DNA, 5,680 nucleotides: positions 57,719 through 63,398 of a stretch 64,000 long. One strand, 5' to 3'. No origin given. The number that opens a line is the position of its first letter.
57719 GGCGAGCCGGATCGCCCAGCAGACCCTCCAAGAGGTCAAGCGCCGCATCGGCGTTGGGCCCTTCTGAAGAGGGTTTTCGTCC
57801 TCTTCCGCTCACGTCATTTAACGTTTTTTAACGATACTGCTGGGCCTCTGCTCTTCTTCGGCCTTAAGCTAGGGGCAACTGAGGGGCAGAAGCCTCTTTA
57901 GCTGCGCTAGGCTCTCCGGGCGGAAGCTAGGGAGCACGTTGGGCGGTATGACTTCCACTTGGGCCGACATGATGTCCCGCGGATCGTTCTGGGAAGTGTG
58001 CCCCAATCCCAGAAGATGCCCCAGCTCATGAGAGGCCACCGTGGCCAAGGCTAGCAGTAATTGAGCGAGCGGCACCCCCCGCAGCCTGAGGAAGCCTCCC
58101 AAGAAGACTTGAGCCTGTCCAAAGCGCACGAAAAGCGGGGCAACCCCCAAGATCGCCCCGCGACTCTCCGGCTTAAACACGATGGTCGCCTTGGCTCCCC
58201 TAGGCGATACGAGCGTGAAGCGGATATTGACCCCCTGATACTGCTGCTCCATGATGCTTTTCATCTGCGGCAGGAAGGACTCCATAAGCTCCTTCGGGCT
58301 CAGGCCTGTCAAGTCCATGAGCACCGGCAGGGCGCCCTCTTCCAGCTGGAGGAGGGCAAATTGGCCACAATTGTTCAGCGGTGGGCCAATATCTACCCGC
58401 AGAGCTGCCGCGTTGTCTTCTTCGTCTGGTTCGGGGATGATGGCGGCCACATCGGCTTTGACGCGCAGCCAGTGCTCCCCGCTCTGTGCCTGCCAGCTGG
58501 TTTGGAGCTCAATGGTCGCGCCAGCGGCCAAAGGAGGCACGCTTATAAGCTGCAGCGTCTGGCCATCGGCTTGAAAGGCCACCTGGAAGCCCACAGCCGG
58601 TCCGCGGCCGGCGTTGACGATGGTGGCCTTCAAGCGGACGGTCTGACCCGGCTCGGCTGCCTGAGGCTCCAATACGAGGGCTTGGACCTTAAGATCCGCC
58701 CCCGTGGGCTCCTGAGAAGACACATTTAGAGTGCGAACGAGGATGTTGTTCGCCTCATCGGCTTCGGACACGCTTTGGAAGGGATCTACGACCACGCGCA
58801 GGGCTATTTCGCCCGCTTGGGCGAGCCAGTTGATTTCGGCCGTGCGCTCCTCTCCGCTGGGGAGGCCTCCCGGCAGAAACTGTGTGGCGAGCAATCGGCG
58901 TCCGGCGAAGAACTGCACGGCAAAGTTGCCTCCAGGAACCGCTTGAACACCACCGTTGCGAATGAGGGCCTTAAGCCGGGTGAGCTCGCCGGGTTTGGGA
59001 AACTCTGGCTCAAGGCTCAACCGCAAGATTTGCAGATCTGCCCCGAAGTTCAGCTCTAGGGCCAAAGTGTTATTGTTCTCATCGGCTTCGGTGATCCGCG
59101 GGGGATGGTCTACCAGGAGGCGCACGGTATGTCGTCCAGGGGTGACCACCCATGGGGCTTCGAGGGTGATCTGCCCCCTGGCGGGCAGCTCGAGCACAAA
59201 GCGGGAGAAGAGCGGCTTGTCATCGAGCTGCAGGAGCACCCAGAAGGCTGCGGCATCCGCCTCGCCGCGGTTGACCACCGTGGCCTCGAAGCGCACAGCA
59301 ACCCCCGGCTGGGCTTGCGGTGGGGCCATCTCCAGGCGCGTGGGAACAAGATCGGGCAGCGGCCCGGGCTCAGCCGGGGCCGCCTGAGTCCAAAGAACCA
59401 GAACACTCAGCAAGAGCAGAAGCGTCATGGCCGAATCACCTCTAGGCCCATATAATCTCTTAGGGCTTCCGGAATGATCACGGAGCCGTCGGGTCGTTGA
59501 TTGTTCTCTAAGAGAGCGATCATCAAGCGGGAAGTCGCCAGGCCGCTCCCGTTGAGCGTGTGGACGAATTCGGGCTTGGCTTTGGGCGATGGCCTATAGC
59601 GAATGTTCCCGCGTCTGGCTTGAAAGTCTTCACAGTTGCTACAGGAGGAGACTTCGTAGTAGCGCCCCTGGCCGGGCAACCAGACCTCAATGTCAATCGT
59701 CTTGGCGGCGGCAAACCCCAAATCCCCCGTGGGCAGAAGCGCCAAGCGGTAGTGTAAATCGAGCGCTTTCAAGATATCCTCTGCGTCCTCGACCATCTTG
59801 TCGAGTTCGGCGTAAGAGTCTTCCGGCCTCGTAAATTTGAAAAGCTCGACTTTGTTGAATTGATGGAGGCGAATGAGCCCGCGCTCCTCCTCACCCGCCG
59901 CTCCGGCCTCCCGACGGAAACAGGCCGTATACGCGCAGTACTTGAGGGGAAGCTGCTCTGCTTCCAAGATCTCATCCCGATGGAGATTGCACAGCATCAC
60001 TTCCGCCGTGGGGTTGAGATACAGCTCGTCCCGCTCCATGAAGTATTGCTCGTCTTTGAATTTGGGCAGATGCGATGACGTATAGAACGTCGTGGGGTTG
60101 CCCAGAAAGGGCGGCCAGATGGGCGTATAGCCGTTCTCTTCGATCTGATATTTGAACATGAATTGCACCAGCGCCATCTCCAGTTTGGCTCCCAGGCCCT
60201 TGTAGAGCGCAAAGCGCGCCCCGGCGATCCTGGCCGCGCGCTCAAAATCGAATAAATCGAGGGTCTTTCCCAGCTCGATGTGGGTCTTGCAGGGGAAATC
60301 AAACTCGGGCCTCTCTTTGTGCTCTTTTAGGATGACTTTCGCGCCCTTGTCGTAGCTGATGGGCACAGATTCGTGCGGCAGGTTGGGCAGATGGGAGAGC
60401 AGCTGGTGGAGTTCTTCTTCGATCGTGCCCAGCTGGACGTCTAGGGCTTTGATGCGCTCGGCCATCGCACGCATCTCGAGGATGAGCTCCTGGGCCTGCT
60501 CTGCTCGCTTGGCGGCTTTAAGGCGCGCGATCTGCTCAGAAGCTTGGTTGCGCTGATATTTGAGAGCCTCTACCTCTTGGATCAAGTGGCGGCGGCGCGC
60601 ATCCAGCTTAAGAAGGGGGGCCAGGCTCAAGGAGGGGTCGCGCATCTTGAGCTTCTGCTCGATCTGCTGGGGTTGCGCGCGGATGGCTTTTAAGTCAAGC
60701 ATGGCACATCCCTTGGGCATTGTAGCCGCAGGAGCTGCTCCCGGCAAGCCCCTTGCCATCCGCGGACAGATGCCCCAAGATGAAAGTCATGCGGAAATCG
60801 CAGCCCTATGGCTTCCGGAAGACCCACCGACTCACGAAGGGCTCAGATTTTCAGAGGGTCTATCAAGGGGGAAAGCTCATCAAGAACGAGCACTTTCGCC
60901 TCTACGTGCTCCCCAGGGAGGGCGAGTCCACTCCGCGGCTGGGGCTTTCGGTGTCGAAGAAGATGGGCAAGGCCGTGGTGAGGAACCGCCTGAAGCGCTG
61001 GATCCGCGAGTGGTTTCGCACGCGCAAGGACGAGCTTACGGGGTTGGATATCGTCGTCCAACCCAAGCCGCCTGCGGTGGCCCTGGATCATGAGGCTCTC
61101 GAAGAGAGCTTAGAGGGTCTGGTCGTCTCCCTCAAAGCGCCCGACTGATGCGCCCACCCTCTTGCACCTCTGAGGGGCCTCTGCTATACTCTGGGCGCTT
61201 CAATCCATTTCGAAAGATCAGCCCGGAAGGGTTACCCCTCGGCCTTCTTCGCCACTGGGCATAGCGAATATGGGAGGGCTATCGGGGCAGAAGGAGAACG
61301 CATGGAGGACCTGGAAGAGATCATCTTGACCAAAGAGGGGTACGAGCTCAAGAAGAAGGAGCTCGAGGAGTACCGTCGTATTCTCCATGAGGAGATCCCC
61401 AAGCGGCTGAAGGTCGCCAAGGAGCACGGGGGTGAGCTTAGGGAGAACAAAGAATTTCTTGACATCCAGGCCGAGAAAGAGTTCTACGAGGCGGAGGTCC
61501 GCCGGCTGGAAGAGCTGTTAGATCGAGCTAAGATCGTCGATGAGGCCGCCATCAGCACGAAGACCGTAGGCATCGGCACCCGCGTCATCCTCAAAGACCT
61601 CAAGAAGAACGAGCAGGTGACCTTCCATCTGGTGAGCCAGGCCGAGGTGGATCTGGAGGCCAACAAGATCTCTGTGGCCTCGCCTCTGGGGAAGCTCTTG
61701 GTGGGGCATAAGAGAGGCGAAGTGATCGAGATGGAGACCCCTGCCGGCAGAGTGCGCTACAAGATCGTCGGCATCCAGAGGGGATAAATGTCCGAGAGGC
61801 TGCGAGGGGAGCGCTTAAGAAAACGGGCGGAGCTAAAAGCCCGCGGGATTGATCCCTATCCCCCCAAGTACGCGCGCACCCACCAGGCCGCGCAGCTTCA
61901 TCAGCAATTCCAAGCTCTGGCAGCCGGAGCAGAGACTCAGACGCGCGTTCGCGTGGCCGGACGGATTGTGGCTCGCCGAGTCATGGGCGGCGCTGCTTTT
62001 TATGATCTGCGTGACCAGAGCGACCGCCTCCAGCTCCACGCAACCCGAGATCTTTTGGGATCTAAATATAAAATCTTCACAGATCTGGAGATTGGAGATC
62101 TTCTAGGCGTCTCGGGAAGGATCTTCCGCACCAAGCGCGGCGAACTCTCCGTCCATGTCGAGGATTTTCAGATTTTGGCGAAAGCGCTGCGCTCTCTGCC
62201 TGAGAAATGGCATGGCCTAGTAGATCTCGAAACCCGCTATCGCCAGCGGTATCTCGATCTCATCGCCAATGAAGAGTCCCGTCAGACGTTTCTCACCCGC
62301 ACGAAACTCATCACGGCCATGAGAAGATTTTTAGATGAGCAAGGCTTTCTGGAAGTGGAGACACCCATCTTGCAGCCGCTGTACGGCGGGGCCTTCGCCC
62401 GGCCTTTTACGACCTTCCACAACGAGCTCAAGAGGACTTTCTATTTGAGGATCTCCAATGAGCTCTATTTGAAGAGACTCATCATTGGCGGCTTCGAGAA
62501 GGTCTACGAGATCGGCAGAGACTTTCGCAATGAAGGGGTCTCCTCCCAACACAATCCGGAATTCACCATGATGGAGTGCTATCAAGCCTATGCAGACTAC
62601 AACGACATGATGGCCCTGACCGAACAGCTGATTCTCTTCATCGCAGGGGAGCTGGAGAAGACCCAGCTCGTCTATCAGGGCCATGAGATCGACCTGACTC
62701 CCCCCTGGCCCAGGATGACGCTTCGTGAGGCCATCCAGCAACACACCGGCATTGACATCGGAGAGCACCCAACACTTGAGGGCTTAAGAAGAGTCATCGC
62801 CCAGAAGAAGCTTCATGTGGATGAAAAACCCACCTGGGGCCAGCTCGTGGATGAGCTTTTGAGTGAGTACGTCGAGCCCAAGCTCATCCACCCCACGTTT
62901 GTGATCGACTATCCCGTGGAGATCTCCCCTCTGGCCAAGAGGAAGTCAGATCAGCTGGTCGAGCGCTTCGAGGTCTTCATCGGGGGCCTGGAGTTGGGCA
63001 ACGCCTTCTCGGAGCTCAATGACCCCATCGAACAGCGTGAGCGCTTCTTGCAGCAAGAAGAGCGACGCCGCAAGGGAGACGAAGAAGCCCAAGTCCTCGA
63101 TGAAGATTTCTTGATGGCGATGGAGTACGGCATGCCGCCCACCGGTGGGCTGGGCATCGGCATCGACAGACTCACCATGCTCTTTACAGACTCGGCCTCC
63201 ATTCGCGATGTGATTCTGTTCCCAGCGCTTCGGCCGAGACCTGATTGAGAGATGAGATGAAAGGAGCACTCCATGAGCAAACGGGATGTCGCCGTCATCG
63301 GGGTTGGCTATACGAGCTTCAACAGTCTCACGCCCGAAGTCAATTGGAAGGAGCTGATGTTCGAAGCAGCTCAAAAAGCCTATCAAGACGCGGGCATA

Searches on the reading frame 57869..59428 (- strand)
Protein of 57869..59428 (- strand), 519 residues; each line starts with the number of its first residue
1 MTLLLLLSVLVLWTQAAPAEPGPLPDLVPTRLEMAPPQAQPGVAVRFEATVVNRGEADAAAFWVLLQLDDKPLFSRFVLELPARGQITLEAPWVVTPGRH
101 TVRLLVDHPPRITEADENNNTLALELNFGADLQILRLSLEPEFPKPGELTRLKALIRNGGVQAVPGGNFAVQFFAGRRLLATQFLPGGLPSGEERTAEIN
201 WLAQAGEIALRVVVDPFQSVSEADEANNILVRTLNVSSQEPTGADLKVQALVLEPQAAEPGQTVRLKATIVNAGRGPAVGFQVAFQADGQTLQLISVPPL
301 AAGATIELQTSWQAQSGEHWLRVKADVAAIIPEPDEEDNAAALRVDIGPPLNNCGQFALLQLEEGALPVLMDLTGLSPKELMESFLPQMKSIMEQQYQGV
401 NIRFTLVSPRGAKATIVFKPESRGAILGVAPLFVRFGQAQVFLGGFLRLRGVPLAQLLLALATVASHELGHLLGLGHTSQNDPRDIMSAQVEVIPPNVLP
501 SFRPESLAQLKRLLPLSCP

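Call 58: search_protein_families(library=pfam, proteins=[window:57869-59428:-], max_evalue=0.00001)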
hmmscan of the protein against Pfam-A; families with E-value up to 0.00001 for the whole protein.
window:57869-59428:- (519 aa): 1 family
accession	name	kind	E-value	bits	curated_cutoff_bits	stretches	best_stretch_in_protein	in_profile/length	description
PF07705.17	CARDB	-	2.3e-46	156.6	22.7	3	244-341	2-99/101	CARDB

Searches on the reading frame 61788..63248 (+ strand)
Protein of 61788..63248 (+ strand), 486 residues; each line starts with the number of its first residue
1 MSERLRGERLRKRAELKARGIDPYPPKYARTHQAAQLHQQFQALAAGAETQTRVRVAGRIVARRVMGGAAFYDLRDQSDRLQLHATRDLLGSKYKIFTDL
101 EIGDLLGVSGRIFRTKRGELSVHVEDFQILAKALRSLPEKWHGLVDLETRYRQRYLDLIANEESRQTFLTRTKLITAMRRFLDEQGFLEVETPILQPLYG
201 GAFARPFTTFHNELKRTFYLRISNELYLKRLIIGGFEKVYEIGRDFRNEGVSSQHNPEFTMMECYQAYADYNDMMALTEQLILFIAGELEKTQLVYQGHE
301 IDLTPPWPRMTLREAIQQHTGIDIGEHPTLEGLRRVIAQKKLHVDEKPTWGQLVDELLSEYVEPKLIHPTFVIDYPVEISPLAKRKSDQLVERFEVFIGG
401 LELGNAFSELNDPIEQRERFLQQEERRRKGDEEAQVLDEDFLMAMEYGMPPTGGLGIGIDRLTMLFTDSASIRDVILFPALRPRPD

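Call 58: search_protein_families(library=pfam, proteins=[window:61788-63248:+], max_evalue=0.00001)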
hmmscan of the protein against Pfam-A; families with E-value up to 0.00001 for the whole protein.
window:61788-63248:+ (486 aa): 2 families
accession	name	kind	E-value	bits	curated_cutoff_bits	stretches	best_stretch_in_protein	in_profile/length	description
PF00152.25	tRNA-synt_2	-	5e-95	318.6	25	1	147-480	2-306/308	tRNA synthetases class II (D, K and N)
PF01336.31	tRNA_anti-codon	-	2.4e-15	56.6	27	1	54-130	1-75/75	OB-fold nucleic acid binding domain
